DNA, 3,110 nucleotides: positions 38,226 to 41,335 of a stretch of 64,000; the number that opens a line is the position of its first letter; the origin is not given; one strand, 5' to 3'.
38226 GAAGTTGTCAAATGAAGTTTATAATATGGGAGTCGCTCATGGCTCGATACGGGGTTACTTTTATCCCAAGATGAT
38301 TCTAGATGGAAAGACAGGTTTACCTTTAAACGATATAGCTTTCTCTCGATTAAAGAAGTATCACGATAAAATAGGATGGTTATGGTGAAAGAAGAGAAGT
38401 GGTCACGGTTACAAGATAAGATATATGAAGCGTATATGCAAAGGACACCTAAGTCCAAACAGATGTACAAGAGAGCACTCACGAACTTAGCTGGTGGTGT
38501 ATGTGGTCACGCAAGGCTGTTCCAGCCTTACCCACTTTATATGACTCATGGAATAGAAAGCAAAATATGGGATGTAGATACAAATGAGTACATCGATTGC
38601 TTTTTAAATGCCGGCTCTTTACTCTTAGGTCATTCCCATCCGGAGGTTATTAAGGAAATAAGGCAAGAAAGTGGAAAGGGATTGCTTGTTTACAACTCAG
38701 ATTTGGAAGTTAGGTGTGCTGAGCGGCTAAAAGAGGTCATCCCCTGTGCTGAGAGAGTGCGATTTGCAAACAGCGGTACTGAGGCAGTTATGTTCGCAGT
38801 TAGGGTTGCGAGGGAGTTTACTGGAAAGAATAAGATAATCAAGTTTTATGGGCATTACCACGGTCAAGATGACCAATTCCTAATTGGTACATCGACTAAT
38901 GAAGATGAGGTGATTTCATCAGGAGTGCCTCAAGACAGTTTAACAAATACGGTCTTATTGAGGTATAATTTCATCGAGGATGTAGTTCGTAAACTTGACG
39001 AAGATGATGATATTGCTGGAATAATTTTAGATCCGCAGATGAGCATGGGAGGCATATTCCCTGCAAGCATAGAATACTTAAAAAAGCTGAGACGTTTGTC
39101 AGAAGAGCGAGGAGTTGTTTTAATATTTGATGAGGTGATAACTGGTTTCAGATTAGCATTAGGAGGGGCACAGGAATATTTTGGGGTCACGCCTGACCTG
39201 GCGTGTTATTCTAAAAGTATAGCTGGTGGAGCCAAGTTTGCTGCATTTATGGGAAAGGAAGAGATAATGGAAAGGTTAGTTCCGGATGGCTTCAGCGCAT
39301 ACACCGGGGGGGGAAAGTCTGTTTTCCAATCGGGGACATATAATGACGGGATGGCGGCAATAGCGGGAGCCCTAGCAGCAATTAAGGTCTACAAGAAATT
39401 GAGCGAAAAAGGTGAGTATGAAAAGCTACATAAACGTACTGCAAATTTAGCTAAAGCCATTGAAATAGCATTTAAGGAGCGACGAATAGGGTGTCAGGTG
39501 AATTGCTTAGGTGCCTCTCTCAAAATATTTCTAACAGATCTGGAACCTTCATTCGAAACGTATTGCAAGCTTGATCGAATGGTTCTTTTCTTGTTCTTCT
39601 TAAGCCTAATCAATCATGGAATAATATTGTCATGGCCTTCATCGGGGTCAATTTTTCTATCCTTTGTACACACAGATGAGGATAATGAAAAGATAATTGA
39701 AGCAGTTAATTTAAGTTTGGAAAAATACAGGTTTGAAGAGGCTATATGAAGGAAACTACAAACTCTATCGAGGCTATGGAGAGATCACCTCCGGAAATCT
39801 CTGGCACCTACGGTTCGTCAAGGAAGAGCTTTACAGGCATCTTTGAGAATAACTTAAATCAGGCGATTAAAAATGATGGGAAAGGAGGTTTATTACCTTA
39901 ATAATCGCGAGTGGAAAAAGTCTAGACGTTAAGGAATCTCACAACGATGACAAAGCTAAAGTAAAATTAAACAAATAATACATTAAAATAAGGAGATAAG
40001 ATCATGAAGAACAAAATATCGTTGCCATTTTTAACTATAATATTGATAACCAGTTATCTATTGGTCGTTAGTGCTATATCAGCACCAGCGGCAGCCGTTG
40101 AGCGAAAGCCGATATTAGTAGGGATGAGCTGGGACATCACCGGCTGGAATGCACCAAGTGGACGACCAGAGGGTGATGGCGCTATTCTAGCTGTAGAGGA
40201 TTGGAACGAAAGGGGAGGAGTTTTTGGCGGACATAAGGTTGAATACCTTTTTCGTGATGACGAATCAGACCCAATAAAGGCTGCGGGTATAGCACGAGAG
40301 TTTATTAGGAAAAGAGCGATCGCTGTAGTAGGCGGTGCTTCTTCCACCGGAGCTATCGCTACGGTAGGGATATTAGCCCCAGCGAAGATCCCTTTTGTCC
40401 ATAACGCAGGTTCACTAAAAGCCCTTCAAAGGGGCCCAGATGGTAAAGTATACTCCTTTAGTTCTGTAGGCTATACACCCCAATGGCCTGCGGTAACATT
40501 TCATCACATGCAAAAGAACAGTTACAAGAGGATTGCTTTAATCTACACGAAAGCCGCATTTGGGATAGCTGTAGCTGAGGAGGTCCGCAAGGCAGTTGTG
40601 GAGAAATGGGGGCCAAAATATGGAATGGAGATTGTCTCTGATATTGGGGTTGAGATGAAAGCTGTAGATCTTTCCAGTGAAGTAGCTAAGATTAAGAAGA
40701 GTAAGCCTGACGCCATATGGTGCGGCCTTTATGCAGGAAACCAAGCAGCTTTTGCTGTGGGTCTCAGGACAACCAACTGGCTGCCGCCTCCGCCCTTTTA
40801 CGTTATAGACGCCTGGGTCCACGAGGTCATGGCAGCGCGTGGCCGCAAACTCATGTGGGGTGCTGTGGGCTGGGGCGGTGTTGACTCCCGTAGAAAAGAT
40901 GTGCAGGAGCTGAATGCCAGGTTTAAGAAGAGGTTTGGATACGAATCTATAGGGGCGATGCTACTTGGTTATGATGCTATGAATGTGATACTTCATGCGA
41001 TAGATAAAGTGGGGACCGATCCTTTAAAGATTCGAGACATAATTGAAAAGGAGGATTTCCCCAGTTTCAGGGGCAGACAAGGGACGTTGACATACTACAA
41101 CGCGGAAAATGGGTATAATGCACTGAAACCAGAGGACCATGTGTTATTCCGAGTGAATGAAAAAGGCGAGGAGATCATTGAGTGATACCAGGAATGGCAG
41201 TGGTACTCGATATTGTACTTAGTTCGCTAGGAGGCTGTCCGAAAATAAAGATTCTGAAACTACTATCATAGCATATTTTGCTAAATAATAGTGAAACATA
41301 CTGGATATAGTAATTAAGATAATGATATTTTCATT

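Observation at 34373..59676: A ~25-kb compositionally distinct island that may encode an undescribed anaerobic route for a lactam, cyclic amino acid or diamino acid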

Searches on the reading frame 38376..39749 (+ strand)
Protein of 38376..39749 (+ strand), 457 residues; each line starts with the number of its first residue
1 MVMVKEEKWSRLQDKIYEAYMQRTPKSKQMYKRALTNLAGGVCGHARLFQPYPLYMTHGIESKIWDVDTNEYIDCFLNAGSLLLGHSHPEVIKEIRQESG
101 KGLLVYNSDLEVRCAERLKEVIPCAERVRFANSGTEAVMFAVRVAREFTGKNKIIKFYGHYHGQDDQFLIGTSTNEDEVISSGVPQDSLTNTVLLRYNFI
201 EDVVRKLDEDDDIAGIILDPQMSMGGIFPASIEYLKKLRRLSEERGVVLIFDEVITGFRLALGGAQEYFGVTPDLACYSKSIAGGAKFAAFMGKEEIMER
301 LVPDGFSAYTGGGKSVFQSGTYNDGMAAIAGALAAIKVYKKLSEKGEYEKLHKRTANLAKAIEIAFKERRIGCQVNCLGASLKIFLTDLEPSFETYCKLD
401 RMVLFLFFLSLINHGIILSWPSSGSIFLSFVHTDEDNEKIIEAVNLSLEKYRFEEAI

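Call 6: search_protein_families(library=pfam, proteins=[window:38376-39749:+])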
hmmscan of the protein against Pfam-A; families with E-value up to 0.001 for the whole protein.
window:38376-39749:+ (457 aa): 1 family
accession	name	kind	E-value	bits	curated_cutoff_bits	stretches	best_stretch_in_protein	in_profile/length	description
PF00202.27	Aminotran_3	-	5.4e-50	170.7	30.5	1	53-360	10-320/403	Aminotransferase class-III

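Call 9: search_protein_families(library=ncbifam, proteins=[window:38376-39749:+], max_evalue=0.00001)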
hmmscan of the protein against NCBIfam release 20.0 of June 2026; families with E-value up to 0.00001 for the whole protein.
window:38376-39749:+ (457 aa): 68 families (the best 25 are shown)
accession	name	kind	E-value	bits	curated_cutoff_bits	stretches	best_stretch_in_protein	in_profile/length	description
TIGR00713.1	hemL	equivalog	7e-101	337.9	527.3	1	26-449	1-421/423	glutamate-1-semialdehyde 2,1-aminomutase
NF000818.0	PRK00062.1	subfamily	1.3e-99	333.8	398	1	24-449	3-425/429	glutamate-1-semialdehyde 2,1-aminomutase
NF009055.0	PRK12389.1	equivalog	1.2e-84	284.4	637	1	25-450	4-427/431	glutamate-1-semialdehyde 2,1-aminomutase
NF041362.1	GntE_guanitoxin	equivalog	5.9e-78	262.3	525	1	23-439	4-424/426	guanitoxin biosynthesis PLP-dependent transaminase GntE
NF004856.0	PRK06209.1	equivalog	7.2e-66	222.5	486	1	22-452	6-417/450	glutamate-1-semialdehyde 2,1-aminomutase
NF001864.0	PRK00615.1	equivalog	1.5e-54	185.2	706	1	27-449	7-427/433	glutamate-1-semialdehyde aminotransferase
NF005453.0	PRK07046.1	subfamily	5.8e-45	153.7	425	1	3-447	6-447/453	transaminase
TIGR00707.1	argD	subfamily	1.4e-40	139.3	410.05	1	49-317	6-275/381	acetylornithine/succinylornithine family transaminase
NF004426.0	PRK05769.1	equivalog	2.1e-40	138.8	552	2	50-164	34-154/441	acetyl ornithine aminotransferase family protein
NF005993.0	PRK08117.1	subfamily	2.9e-40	138.2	574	2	198-348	193-338/433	aspartate aminotransferase family protein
NF005985.0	PRK08088.1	equivalog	4.8e-36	124.3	713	1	50-386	21-359/426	4-aminobutyrate--2-oxoglutarate transaminase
NF042418.1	LysJ_Th_th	equivalog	1.8e-35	122.6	700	1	54-351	20-310/386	[LysW]-aminoadipate semialdehyde transaminase LysJ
NF049976.1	AmadipTransam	equivalog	6.5e-35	120.8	650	2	52-164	14-132/416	2-aminoadipate transaminase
NF045491.1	LysJ_Sulfobales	equivalog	9.8e-35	120.1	700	1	49-384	7-325/386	[LysW]-aminoadipate semialdehyde/glutamate semialdehyde transaminase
TIGR00700.1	GABAtrnsam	equivalog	1.1e-34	119.7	506.65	2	208-386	193-357/420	4-aminobutyrate--2-oxoglutarate transaminase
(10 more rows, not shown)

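Call 20: search_solved_structures(query=window:38376-39749:+, max_evalue=1e-30)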
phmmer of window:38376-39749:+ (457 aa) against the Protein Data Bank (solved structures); distinct sequences matched with E-value up to 1e-30: 29.
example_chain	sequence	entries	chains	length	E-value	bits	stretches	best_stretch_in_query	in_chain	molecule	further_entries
3l44_A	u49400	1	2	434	1.5e-71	244.7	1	25-446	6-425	Glutamate-1-semialdehyde 2,1-aminomutase 1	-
3bs8_A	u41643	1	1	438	2.4e-70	240.7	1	20-444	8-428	Glutamate-1-semialdehyde 2,1-aminomutase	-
2e7u_A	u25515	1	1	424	1.4e-69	238.2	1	25-446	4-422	Glutamate-1-semialdehyde 2,1-aminomutase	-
3k28_A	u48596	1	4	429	6.5e-68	232.7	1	23-451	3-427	Glutamate-1-semialdehyde 2,1-aminomutase 2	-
6w80_A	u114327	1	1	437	8.6e-66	225.7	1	25-444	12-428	Glutamate-1-semialdehyde 2,1-aminomutase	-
4e77_A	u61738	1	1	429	2.1e-65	224.4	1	25-444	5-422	Glutamate-1-semialdehyde 2,1-aminomutase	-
2cfb_A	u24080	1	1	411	9.7e-64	218.9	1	39-446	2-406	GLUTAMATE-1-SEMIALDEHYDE 2,1-AMINOMUTASE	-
3fq8_A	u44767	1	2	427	1.2e-63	218.6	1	23-443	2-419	Glutamate-1-semialdehyde 2,1-aminomutase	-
3fqa_A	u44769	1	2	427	2.3e-63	217.7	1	23-443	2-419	Glutamate-1-semialdehyde 2,1-aminomutase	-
2hoy_A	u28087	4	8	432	2.5e-63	217.6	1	23-443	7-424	Glutamate-1-semialdehyde 2,1-aminomutase (GSAM) apo-form | Glutamate-1-semialdehyde 2,1-aminomutase (GSAM) pmp-form | Glutamate-1-semialdehyde 2,1-aminomutase (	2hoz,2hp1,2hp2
3fq7_A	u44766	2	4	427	3.1e-63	217.3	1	23-443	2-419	Glutamate-1-semialdehyde 2,1-aminomutase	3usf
2gsa_A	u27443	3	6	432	4.7e-63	216.7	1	23-443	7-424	GLUTAMATE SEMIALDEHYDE AMINOTRANSFERASE | PROTEIN (GLUTAMATE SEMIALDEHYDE AMINOTRANSFERASE)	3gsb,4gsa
5hdm_A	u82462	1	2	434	5.2e-63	216.5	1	25-444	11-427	Glutamate-1-semialdehyde 2,1-aminomutase 1, chloroplastic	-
5i92_A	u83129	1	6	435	6.7e-61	209.6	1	25-443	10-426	Glutamate-1-semialdehyde 2,1-aminomutase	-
2epj_A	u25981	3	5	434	3.4e-59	204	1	25-449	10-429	Glutamate-1-semialdehyde 2,1-aminomutase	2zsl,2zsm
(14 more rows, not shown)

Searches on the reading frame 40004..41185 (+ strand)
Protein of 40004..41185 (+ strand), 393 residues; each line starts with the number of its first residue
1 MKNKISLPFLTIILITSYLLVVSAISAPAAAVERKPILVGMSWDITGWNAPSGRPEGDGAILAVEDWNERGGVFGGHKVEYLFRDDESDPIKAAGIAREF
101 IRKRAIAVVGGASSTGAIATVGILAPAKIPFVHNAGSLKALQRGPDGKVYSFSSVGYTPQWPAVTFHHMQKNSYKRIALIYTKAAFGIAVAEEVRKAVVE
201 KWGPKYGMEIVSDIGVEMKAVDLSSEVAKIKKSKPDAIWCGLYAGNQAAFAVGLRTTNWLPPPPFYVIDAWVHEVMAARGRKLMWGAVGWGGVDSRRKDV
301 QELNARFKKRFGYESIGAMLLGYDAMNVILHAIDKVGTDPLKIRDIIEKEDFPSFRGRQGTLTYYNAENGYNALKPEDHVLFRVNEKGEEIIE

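Call 6: search_protein_families(library=pfam, proteins=[window:40004-41185:+])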
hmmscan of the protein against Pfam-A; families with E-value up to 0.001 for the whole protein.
window:40004-41185:+ (393 aa): 3 families
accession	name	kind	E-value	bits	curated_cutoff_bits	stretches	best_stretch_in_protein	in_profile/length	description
PF13458.12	Peripla_BP_6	-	7.1e-42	144.7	31.7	1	36-360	1-321/343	Periplasmic binding protein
PF13433.12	Peripla_BP_5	-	4.8e-12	46.1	27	1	39-112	3-75/363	Periplasmic binding protein domain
PF01094.35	ANF_receptor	-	1.3e-11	44.6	25.4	1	60-338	6-295/353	Receptor family ligand binding region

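Call 54: search_solved_structures(query=window:40004-41185:+, max_evalue=0.00001)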
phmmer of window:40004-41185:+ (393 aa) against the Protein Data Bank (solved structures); distinct sequences matched with E-value up to 0.00001: 30.
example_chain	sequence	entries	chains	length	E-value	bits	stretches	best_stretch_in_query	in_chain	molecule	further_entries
4q6w_A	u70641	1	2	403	1.1e-13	54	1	16-240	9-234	Putative leu/ile/val-binding protein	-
4gnr_A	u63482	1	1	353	8.3e-13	51.2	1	31-358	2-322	ABC transporter substrate-binding protein-branched chain amino acid transport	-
3ipc_A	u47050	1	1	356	1.6e-12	50.3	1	38-357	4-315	ABC transporter, substrate binding protein (Amino acid)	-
3ip5_A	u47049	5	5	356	9e-12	47.8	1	38-357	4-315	ABC transporter, substrate binding protein (Amino acid)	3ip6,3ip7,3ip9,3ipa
4mpt_A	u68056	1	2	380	5e-11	45.3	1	37-240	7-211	Putative leu/ile/val-binding protein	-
3sg0_A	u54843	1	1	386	2.9e-10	42.8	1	19-250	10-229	Extracellular ligand-binding receptor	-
4ey3_A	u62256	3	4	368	1.6e-09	40.4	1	38-337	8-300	Twin-arginine translocation pathway signal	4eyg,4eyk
3ukj_A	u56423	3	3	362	1.8e-09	40.2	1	34-250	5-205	Extracellular ligand-binding receptor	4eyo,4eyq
4dqd_A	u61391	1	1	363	1.8e-09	40.2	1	39-250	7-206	Extracellular ligand-binding receptor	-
3tx6_A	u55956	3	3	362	1.8e-09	40.2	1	35-250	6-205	Putative branched-chain amino acid transport system substrate-binding protein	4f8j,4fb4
4jb0_A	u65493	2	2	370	2.8e-09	39.6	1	39-250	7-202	branched-chain amino acid transport system substrate-binding protein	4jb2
8tg1_A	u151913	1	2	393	5.6e-09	38.6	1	35-352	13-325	Extracellular ligand-binding receptor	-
4zpj_A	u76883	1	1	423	9.2e-09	37.9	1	24-227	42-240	Extracellular ligand-binding receptor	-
3uk0_A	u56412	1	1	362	1.8e-08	36.9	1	33-249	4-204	Extracellular ligand-binding receptor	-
4evs_A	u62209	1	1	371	2.1e-08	36.7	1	62-247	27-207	PUTATIVE ABC TRANSPORTER SUBUNIT, SUBSTRATE-BINDING COMPONENT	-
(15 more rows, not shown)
